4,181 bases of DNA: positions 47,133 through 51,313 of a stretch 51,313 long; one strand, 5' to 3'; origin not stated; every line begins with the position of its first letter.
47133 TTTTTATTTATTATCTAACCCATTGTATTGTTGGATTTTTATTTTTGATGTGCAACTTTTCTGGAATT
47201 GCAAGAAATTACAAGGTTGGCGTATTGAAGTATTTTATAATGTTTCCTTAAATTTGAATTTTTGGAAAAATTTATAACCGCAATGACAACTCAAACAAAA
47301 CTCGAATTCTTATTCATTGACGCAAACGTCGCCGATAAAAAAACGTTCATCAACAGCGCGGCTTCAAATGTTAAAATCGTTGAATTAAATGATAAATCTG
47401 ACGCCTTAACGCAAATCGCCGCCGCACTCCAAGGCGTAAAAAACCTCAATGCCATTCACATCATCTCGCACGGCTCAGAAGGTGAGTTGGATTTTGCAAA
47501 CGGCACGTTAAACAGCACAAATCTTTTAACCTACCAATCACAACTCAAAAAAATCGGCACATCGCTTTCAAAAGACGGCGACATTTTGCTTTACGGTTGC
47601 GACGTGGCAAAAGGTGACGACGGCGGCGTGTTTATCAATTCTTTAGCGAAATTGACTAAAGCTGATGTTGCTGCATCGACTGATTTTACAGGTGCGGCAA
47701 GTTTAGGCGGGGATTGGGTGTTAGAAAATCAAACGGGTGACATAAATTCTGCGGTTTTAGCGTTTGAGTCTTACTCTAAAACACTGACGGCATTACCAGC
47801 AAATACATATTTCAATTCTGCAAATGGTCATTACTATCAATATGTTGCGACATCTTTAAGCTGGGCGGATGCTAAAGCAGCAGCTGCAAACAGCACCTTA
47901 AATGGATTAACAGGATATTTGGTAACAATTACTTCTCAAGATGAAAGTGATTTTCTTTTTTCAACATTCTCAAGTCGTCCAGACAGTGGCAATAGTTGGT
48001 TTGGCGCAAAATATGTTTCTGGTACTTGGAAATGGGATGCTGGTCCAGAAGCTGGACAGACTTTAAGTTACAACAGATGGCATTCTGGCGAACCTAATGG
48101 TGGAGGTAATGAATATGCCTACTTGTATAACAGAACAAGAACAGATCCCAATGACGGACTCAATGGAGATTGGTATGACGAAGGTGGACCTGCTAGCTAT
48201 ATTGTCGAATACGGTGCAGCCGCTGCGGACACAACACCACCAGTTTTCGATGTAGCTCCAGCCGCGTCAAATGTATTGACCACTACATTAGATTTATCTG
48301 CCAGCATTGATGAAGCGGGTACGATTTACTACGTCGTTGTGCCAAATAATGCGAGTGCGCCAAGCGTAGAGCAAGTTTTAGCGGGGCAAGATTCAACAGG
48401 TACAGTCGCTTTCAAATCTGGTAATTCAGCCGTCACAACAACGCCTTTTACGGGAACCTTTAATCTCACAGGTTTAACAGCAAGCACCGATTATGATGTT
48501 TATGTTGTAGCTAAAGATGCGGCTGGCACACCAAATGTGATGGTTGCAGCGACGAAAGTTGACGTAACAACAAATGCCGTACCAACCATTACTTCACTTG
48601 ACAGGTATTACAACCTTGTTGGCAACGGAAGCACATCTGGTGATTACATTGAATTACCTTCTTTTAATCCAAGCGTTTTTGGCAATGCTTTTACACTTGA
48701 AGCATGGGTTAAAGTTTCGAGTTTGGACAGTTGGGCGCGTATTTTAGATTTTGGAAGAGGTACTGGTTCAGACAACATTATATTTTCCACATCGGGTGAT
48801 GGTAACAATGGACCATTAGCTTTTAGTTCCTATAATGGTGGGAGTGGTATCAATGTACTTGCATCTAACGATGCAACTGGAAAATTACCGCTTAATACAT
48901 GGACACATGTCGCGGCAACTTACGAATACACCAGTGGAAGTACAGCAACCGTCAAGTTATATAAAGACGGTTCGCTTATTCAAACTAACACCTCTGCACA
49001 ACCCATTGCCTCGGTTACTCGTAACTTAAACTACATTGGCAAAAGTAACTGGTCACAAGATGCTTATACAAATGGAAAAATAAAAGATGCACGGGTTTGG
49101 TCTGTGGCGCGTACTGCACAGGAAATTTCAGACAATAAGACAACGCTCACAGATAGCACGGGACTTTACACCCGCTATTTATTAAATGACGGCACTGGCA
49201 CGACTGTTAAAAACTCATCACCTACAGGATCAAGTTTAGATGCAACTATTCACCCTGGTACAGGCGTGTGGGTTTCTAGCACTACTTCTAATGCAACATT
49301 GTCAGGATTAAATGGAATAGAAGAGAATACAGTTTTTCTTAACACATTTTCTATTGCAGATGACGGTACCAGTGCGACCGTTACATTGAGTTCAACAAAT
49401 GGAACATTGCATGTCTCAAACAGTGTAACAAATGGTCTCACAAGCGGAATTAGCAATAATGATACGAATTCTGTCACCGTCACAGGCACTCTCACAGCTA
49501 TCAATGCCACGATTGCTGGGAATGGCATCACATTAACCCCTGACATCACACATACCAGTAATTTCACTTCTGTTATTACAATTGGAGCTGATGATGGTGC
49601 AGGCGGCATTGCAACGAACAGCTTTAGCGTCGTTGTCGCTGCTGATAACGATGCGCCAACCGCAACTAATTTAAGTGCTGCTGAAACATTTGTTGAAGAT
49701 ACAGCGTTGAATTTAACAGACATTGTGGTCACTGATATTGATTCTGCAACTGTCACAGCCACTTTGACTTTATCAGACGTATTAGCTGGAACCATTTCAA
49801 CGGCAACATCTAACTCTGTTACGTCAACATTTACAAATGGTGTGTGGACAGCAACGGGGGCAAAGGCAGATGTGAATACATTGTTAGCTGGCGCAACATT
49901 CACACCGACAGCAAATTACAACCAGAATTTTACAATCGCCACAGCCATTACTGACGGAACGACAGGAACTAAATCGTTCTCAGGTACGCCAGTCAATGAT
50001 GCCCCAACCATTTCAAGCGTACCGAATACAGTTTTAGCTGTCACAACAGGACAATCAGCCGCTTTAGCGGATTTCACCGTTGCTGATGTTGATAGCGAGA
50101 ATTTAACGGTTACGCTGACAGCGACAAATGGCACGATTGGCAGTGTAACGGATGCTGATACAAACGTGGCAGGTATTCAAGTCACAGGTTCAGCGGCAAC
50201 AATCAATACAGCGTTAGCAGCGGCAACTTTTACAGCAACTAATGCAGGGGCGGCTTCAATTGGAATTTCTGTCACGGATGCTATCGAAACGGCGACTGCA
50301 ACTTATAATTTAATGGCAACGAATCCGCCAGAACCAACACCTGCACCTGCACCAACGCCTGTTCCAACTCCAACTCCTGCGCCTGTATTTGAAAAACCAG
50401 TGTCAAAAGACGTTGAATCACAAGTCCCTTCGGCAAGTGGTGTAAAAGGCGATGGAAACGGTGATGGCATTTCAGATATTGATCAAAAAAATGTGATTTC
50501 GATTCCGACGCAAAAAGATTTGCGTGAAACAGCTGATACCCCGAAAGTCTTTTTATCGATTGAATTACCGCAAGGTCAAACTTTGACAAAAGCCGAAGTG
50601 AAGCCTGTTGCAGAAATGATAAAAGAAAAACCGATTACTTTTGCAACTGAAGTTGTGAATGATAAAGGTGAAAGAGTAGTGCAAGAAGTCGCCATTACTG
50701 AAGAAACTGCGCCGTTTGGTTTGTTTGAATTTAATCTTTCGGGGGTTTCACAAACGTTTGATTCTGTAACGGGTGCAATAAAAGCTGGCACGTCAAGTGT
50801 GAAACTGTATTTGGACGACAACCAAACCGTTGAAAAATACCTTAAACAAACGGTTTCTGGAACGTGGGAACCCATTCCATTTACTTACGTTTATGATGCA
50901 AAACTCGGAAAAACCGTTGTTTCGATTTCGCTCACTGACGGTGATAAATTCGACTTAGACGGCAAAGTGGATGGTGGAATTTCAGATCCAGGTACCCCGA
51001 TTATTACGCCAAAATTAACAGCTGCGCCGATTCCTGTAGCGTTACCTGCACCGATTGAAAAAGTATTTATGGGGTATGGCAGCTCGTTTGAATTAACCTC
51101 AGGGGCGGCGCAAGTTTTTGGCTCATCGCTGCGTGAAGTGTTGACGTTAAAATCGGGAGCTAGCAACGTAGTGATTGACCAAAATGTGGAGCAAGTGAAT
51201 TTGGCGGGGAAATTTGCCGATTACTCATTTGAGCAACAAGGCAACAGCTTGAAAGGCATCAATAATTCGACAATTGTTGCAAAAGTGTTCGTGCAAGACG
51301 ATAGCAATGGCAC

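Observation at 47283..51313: Giant lectin-rich surface protein gene that the ORF track does not show (ORF runs off the window)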

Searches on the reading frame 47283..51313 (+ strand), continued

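Call 10: find_homologous_proteins(query=window:47283-51313:+)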
Query window:47283-51313:+ (1343 aa): 387 proteins with E <= 0.001 among 8000 candidates; the best 120 are listed.
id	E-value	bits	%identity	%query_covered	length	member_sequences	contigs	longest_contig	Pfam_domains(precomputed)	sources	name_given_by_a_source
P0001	0.0e+0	2889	100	100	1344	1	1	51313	PF13385.14,PF14252.12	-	-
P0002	4.3e-186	639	65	25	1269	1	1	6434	PF14252.12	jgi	jgi:hypothetical protein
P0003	8.0e-173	595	69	19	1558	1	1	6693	PF14252.12,PF00353.26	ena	-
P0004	5.2e-139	483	45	12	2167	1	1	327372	PF12733.14,PF28033.1,PF23826.2,PF23376.2,PF00395.26,PF20578.5,PF14252.12,PF00041.28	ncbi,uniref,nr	ncbi:DUF4347 domain-containing protein [Heliobacterium chlorum]|uniref:DUF4347 domain-containing pro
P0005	3.1e-116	408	43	32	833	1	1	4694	PF14252.12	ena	-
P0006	1.0e-112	396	75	12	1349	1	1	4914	PF01839.30,PF13517.13,PF14252.12,PF19077.7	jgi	-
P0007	8.5e-109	383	39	8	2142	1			PF00041.28,PF16656.12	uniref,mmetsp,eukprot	uniref:Uncharacterized protein n=1 Tax=Bicosoecida sp. CB-2014 TaxID=1486930 RepID=A0A7S1CIK6_9STRA|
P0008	3.9e-100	354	41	32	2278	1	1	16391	PF13205.13,PF23592.1,PF13517.13,PF00028.24,PF05345.19,PF14252.12,PF19077.7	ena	-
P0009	7.3e-95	337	70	12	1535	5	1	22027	PF14252.12,PF00353.26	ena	-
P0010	3.9e-92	328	70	12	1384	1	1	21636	PF14252.12,PF00353.26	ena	-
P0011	2.0e-91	326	34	26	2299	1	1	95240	PF13385.14,PF24684.2,PF05345.19,PF01436.28,PF25021.2,PF06739.18,PF00041.28,PF08450.19,PF16656.12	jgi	jgi:sugar lactone lactonase YvrE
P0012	2.6e-88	315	70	12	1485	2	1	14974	PF14252.12,PF00353.26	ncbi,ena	-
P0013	4.7e-87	311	34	35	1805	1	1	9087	PF17963.8,PF17892.8,PF00354.25,PF13385.14,PF00028.24,PF17803.8,PF14252.12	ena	-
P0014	2.7e-82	295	43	10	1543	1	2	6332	PF18962.8,PF03372.30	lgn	-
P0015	1.6e-80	289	66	13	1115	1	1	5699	PF13205.13,PF14252.12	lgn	-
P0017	1.7e-71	260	42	12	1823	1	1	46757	PF14252.12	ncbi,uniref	ncbi:DUF4347 domain-containing protein, partial [Niveispirillum sp.]|uniref:DUF4347 domain-containin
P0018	4.2e-71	258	69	10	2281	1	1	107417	PF17803.8,PF24986.2,PF05345.19,PF14252.12,PF19077.7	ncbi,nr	ncbi:MAG: DUF4347 domain-containing protein [Aliarcobacter sp.]|nr:DUF4347 domain-containing protein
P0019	5.9e-71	258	62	11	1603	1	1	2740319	PF17803.8,PF16184.12,PF14252.12,PF19077.7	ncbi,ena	-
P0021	2.4e-68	249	66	10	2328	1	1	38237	PF17963.8,PF17892.8,PF13385.14,PF17803.8,PF02210.32,PF05345.19,PF00054.31,PF16184.12,PF14252.12,PF07504.20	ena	-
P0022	5.5e-66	241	68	10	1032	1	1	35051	PF17963.8,PF17803.8,PF16184.12,PF14252.12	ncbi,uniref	ncbi:MAG: DUF4347 domain-containing protein, partial [Arcobacter sp.]|uniref:DUF4347 domain-containi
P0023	2.4e-64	236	63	10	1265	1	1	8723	PF17803.8,PF14252.12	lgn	-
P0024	1.4e-62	230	37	31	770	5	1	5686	PF05345.19,PF14252.12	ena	-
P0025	1.5e-61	227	40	13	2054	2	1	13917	PF13205.13,PF14252.12,PF19078.7,PF13946.12,PF19077.7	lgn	-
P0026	1.2e-58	217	46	12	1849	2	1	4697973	PF17963.8,PF17892.8,PF24619.2,PF17803.8,PF05345.19,PF14252.12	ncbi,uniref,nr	ncbi:putative Ig domain-containing protein [Dickeya zeae]|uniref:putative Ig domain-containing prote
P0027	6.1e-58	215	43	14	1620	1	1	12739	PF17963.8,PF17892.8,PF24619.2,PF17803.8,PF16184.12,PF14252.12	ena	-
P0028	9.1e-58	214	43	13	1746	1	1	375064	PF17963.8,PF17892.8,PF24619.2,PF27309.1,PF17803.8,PF16184.12,PF14252.12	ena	-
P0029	1.2e-57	214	46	12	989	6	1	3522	PF17803.8,PF14252.12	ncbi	ncbi:MAG: DUF4347 domain-containing protein, partial [Plesiomonas sp.]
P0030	1.3e-57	214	39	13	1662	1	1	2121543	PF13205.13,PF14252.12,PF19077.7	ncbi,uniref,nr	ncbi:DUF4347 domain-containing protein [Thauera sp. CAU 1555]|uniref:DUF4347 domain-containing prote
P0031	1.6e-57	213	43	13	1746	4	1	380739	PF17963.8,PF17892.8,PF24619.2,PF27309.1,PF17803.8,PF16184.12,PF14252.12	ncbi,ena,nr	nr:DUF4347 domain-containing protein [Plesiomonas shigelloides]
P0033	2.6e-57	213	45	12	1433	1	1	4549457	PF17963.8,PF17892.8,PF24619.2,PF17803.8,PF05345.19,PF14252.12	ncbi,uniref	ncbi:DUF4347 domain-containing protein, partial [Dickeya chrysanthemi]|uniref:DUF4347 domain-contain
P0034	2.9e-57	212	44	13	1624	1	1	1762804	PF17892.8,PF24619.2,PF17803.8,PF14252.12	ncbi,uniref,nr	ncbi:DUF4347 domain-containing protein [Plesiomonas shigelloides]|uniref:Ig family protein n=1 Tax=P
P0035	1.3e-56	210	43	13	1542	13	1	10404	PF17963.8,PF17892.8,PF24619.2,PF17803.8,PF05345.19,PF14252.12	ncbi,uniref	ncbi:DUF4347 domain-containing protein, partial [Pectobacterium sp. FL63-S17]|uniref:DUF4347 domain-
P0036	3.6e-56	209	41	14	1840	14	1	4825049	PF17963.8,PF17892.8,PF24619.2,PF17803.8,PF05345.19,PF14252.12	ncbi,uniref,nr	ncbi:putative Ig domain-containing protein [Dickeya oryzae]|uniref:Ig domain-containing protein n=1 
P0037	5.7e-56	208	60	10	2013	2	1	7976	PF01839.30,PF13517.13,PF14252.12,PF00353.26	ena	-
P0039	1.4e-55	207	45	11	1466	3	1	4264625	PF24619.2,PF17803.8,PF05345.19,PF14252.12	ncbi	ncbi:DUF4347 domain-containing protein, partial [Dickeya sp. CSL RW240]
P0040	1.9e-55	206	43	13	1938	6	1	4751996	PF17963.8,PF17892.8,PF24619.2,PF17803.8,PF05345.19,PF14252.12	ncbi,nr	ncbi:putative Ig domain-containing protein [Dickeya chrysanthemi]|nr:putative Ig domain-containing p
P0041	2.0e-55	206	44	12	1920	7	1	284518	PF17963.8,PF17892.8,PF24619.2,PF17803.8,PF22663.3,PF05345.19,PF14252.12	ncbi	ncbi:tandem-95 repeat protein, partial [Pectobacterium brasiliense]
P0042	2.1e-55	206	44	12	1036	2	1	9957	PF17803.8,PF14252.12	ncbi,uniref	ncbi:DUF4347 domain-containing protein, partial [Pectobacterium sp. A113-S21-F16]|uniref:DUF4347 dom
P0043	2.6e-55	206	53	10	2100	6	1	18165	PF13205.13,PF14252.12,PF19078.7,PF13946.12,PF19077.7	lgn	-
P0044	4.9e-55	205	38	14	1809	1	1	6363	PF13205.13,PF16640.12,PF14252.12,PF13946.12,PF19077.7,PF17936.8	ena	-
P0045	3.5e-54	202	42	12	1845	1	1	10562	PF17963.8,PF17803.8,PF16184.12,PF14252.12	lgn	-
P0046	3.9e-54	202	46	12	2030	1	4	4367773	PF20953.3,PF17963.8,PF17892.8,PF24619.2,PF17803.8,PF05345.19,PF14252.12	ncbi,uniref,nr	ncbi:putative Ig domain-containing protein [Dickeya lacustris]|uniref:Ig domain-containing protein n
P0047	1.7e-53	200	48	11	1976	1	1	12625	PF17963.8,PF17892.8,PF24619.2,PF17803.8,PF05345.19,PF14252.12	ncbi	-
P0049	4.6e-51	192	41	12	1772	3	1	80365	PF16640.12,PF24684.2,PF01436.28,PF13753.13,PF25021.2,PF14252.12,PF06739.18,PF08450.19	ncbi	-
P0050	1.8e-50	190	43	13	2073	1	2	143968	PF17803.8,PF14252.12,PF00353.26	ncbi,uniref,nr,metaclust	ncbi:RTX-I toxin determinant A from serotypes 1/9 [Marinomonas aquimarina]|uniref:RTX-I toxin determ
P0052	4.9e-48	182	68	9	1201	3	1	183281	PF14252.12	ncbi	ncbi:hypothetical protein CKA56_07435, partial [Arcobacter venerupis]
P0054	3.8e-47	179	42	12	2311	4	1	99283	PF07886.17,PF17963.8,PF17892.8,PF17803.8,PF05345.19,PF14252.12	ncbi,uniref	ncbi:putative Ig domain-containing protein, partial [Pectobacterium actinidiae]|uniref:putative Ig d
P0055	5.4e-47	178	40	13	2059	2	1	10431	PF13018.12,PF13205.13,PF14252.12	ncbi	ncbi:MAG: DUF4347 domain-containing protein, partial [Rhodocyclaceae bacterium]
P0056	1.6e-45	174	45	12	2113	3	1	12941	PF05345.19,PF14252.12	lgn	-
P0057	8.3e-45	171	58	12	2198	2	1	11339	PF06119.20,PF16184.12,PF14252.12,PF19078.7,PF19077.7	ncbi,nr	ncbi:MAG: DUF4347 domain-containing protein, partial [Methylococcales bacterium]|nr:DUF4347 domain-c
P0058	2.9e-44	169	55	12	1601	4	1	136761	PF17164.11,PF14252.12,PF00353.26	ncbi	ncbi:MAG: hypothetical protein RLZZ66_1315 [Pseudomonadota bacterium]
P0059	5.6e-43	165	45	13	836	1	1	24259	PF14252.12,PF19077.7,PF17936.8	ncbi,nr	ncbi:MAG: DUF4347 domain-containing protein, partial [Thiomicrospira sp.]|nr:DUF4347 domain-containi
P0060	6.6e-43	165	41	12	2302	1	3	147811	PF22352.3,PF00059.28,PF17963.8,PF17892.8,PF17803.8,PF05345.19,PF14252.12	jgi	jgi:VCBS repeat-containing protein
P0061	1.2e-41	161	42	15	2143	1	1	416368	PF05345.19,PF14252.12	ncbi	ncbi:MAG: DUF4347 domain-containing protein [Salinarimonas sp.]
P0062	3.8e-41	159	40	12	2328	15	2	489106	PF17963.8,PF18582.7,PF17892.8,PF17803.8,PF22663.3,PF28321.1,PF05345.19,PF14252.12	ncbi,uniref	ncbi:putative Ig domain-containing protein, partial [Pectobacterium parmentieri]|uniref:putative Ig 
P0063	1.6e-40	157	39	12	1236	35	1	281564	PF00059.28,PF17803.8,PF14252.12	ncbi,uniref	ncbi:DUF4347 domain-containing protein, partial [Halopseudomonas aestusnigri]|uniref:DUF4347 domain-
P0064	2.6e-40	156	39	12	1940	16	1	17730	PF00059.28,PF17963.8,PF17803.8,PF05345.19,PF14252.12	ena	-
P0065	3.3e-40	156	39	12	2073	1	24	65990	PF00059.28,PF17963.8,PF17803.8,PF05345.19,PF14252.12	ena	-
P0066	3.4e-40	156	39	12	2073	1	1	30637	PF00059.28,PF17963.8,PF17803.8,PF05345.19,PF14252.12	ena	-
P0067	3.4e-40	156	39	12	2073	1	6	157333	PF00059.28,PF17963.8,PF17803.8,PF05345.19,PF14252.12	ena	-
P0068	7.5e-40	155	39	12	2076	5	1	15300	PF00059.28,PF17963.8,PF17803.8,PF05345.19,PF14252.12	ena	-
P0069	9.3e-40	154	39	12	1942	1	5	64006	PF00059.28,PF17963.8,PF17803.8,PF05345.19,PF14252.12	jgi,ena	jgi:VCBS repeat-containing protein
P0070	1.0e-39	154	39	12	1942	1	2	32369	PF00059.28,PF17963.8,PF17803.8,PF05345.19,PF14252.12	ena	-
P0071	1.1e-39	154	39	12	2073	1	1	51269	PF00059.28,PF17963.8,PF17803.8,PF05345.19,PF14252.12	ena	-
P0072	1.2e-39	154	39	12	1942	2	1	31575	PF00059.28,PF17963.8,PF17803.8,PF05345.19,PF14252.12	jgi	-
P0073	1.7e-39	154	39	12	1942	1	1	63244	PF00059.28,PF17963.8,PF17803.8,PF05345.19,PF14252.12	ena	-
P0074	1.9e-39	153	39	12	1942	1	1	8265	PF00059.28,PF17963.8,PF17803.8,PF05345.19,PF14252.12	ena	-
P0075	2.3e-39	153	39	12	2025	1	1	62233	PF00059.28,PF17963.8,PF17803.8,PF05345.19,PF14252.12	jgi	-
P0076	2.3e-39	153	39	12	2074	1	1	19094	PF00059.28,PF17963.8,PF17803.8,PF05345.19,PF14252.12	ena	-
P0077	3.8e-39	152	39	12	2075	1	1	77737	PF00059.28,PF17963.8,PF17803.8,PF05345.19,PF14252.12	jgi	-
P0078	5.2e-39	152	39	12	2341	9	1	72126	PF22352.3,PF00059.28,PF17963.8,PF17803.8,PF05345.19,PF14252.12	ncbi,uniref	ncbi:DUF4347 domain-containing protein [Halopseudomonas aestusnigri]|uniref:DUF4347 domain-containin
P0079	9.9e-39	151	38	12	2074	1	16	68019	PF00059.28,PF17963.8,PF17803.8,PF05345.19,PF14252.12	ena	-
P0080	1.3e-38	151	38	12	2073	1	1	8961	PF00059.28,PF17963.8,PF17803.8,PF05345.19,PF14252.12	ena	-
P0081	1.5e-38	150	39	12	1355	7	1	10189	PF00059.28,PF17963.8,PF17803.8,PF14252.12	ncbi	ncbi:DUF4347 domain-containing protein, partial [Halopseudomonas oceani]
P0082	2.4e-38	150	48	13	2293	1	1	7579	PF01764.32,PF01839.30,PF06594.18,PF13517.13,PF05345.19,PF14252.12,PF00353.26,PF26745.1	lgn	-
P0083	4.2e-38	149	34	12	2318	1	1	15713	PF17803.8,PF14252.12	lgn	-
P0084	9.7e-38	148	41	11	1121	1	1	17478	PF01839.30,PF00059.28,PF17963.8,PF17892.8,PF17803.8,PF14252.12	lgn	-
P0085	2.4e-37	146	53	11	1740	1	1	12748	PF16283.11,PF17963.8,PF17892.8,PF03160.21,PF14252.12,PF00353.26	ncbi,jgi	jgi:Ca2+-binding RTX toxin-like protein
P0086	4.9e-37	145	42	12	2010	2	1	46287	PF13205.13,PF13517.13,PF14252.12,PF13946.12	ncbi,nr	ncbi:MAG: DUF4347 domain-containing protein [Oceanospirillales bacterium]|nr:DUF4347 domain-containi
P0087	1.2e-36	144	39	11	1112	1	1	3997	PF00059.28,PF17963.8,PF17892.8,PF17803.8,PF19076.7,PF14252.12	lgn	-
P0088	4.4e-34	136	46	12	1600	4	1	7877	PF13205.13,PF14252.12,PF19078.7,PF19077.7,PF17936.8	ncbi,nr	ncbi:MAG: DUF4347 domain-containing protein, partial [Gammaproteobacteria bacterium]|nr:DUF4347 doma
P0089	5.3e-34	135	43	12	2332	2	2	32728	PF14252.12,PF19077.7,PF17936.8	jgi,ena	-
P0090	1.5e-33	134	41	12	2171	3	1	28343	PF17803.8,PF05345.19,PF14252.12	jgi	jgi:VCBS repeat-containing protein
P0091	1.5e-33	134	39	13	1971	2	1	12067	PF00059.28,PF17963.8,PF17803.8,PF05345.19,PF14252.12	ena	-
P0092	2.1e-33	133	41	14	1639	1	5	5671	PF05345.19,PF14252.12,PF19078.7,PF00353.26,PF05510.19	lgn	-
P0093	3.8e-33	133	37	13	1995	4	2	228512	PF00059.28,PF17963.8,PF17803.8,PF05345.19,PF14252.12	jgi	jgi:VCBS repeat-containing protein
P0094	4.3e-33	132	47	11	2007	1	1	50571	PF14252.12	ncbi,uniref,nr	ncbi:DUF4347 domain-containing protein [Pseudomonas citronellolis]|uniref:DUF4347 domain-containing 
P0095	4.4e-33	132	42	13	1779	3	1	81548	PF08548.18,PF05345.19,PF14252.12,PF19078.7,PF00353.26,PF05510.19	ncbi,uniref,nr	ncbi:DUF4347 domain-containing protein [Tychonema sp. LEGE 06208]|uniref:DUF4347 domain-containing p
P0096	4.7e-33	132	49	12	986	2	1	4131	PF19076.7,PF14252.12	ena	-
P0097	5.0e-33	132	35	6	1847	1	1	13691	PF05345.19,PF14252.12,PF19078.7,PF00353.26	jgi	jgi:large repetitive protein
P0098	5.2e-33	132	49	12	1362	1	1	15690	PF17963.8,PF17803.8,PF14252.12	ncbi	-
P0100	7.1e-33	132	39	12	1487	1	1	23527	PF02415.24,PF17803.8,PF16184.12,PF14252.12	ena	-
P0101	7.8e-33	131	45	12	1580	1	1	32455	PF01833.31,PF16640.12,PF14252.12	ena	-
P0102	1.1e-32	131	41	14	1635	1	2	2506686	PF05345.19,PF14252.12,PF19078.7,PF00353.26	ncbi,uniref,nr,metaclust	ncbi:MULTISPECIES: DUF4347 domain-containing protein [Kamptonema]|uniref:DUF4347 domain-containing p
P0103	1.4e-32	131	44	12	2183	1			PF13205.13,PF14252.12,PF19078.7,PF19077.7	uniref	uniref:DUF4347 domain-containing protein n=1 Tax=Leeia oryzae TaxID=356662 RepID=UPI00037A7D5A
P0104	1.6e-32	130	50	11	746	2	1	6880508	PF14252.12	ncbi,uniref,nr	ncbi:DUF4347 domain-containing protein [Pseudomonas denitrificans (nom. rej.)]|uniref:DUF4347 domain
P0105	1.7e-32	130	46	13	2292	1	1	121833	PF27332.1,PF17963.8,PF13205.13,PF17892.8,PF18962.8,PF00028.24,PF16184.12,PF14252.12,PF00353.26,PF19077.7,PF17936.8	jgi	jgi:hypothetical protein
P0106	2.0e-32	130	42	16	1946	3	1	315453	PF22991.2,PF14252.12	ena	-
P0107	2.7e-32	130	39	12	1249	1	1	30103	PF17803.8,PF14252.12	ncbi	ncbi:MAG: DUF4347 domain-containing protein, partial [Arcobacteraceae bacterium]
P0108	3.1e-32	130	43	13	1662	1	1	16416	PF05345.19,PF14252.12,PF19078.7,PF00353.26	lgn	-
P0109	3.2e-32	129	38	16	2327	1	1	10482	PF17963.8,PF17892.8,PF13385.14,PF17803.8,PF14252.12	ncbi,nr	ncbi:MAG: tandem-95 repeat protein [Phycisphaerae bacterium]|nr:tandem-95 repeat protein [Phycisphae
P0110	4.5e-32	129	46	13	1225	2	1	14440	PF17963.8,PF17892.8,PF17803.8,PF14252.12,PF00353.26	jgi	jgi:Domain of unknown function (DUF4347)/Bacterial Ig domain/RTX calcium-binding nonapeptide repeat 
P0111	5.7e-32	129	49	11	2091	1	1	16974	PF17164.11,PF05345.19,PF14252.12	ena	-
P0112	6.7e-32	128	49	12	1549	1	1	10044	PF01839.30,PF17963.8,PF17892.8,PF13517.13,PF17803.8,PF14252.12,PF00353.26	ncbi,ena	-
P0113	7.7e-32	128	42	13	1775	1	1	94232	PF05345.19,PF14252.12,PF19078.7,PF00353.26,PF05510.19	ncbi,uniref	ncbi:DUF4347 domain-containing protein [Microcoleus sp.]|uniref:DUF4347 domain-containing protein n=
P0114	8.7e-32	128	41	16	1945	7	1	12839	PF22991.2,PF14252.12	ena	-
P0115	9.0e-32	128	44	13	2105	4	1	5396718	PF22991.2,PF14252.12,PF19077.7,PF17936.8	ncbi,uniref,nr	ncbi:DUF4347 domain-containing protein [Chromobacterium sp. Beijing]|uniref:DUF4347 domain-containin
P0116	9.1e-32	128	45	13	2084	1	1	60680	PF02494.23,PF13750.13,PF16640.12,PF14252.12,PF19078.7,PF13946.12,PF09136.17,PF19077.7,PF17936.8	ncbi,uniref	ncbi:Ig-like domain-containing protein [Massilia sp. 2TAF26]|uniref:Ig-like domain-containing protei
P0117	1.1e-31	128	41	14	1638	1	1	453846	PF05345.19,PF14252.12,PF19078.7,PF00353.26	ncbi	ncbi:DUF4347 domain-containing protein [Phormidium nigroviride]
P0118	1.2e-31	128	48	12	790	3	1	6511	PF07705.18,PF14252.12,PF00353.26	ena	-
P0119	1.3e-31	127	45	14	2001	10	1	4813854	PF17963.8,PF17892.8,PF24619.2,PF17803.8,PF05345.19,PF14252.12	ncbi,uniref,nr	ncbi:Ig family protein [Dickeya chrysanthemi Ech1591]|uniref:Ig family protein n=1 Tax=Dickeya chrys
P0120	1.3e-31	127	49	12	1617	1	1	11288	PF17164.11,PF14252.12,PF00353.26,PF13946.12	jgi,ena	jgi:uncharacterized delta-60 repeat protein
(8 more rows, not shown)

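Call 14: search_solved_structures(query=window:47283-51313:+, max_evalue=1)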
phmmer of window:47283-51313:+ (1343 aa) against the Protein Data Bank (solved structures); distinct sequences matched with E-value up to 1: 56.
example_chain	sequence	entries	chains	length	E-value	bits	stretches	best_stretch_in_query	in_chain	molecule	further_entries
2vuv_A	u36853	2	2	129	5.1e-06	27.7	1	187-283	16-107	CODAKINE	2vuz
4dqa_A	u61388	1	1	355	2.4e-05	25.4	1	445-640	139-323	uncharacterized protein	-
1xph_A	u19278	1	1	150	0.0001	23.4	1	190-282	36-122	CD209 antigen-like protein 1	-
1sl6_A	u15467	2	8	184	0.00015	22.8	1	190-282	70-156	C-type lectin DC-SIGNR | CD209 antigen-like protein 1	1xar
1k9j_A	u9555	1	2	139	0.00016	22.7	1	191-283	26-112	mDC-SIGN2 TYPE I ISOFORM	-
8rcy_A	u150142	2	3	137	0.00021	22.3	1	192-283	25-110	C-type lectin domain family 4 member M | Isoform 1 of C-type lectin domain family 4 member M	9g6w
9t9z_A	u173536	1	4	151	0.00068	20.6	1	201-278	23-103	C-type lectin mosGCTL-1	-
1iod_A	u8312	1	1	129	0.0012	19.8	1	177-270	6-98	COAGULATION FACTOR X BINDING PROTEIN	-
1y17_A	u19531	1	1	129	0.0014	19.6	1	176-270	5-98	anticoagulant protein A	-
6jjj_A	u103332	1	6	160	0.0016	19.4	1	177-273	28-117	C-type lectin domain family 4 member F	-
4kzv_A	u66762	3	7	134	0.0038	18.2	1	187-273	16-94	C-type lectin mincle | Mincle CRD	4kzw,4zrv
8h4v_A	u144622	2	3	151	0.0041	18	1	186-273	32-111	C-type lectin domain family 4 member E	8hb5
4zrw_A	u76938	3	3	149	0.0042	18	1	187-273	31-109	mincle protein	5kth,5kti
1wt9_A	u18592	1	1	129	0.0043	18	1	177-270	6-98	agkisacutacin A chain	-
3wh2_A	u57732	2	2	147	0.0048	17.8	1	184-274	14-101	C-type lectin domain family 4 member E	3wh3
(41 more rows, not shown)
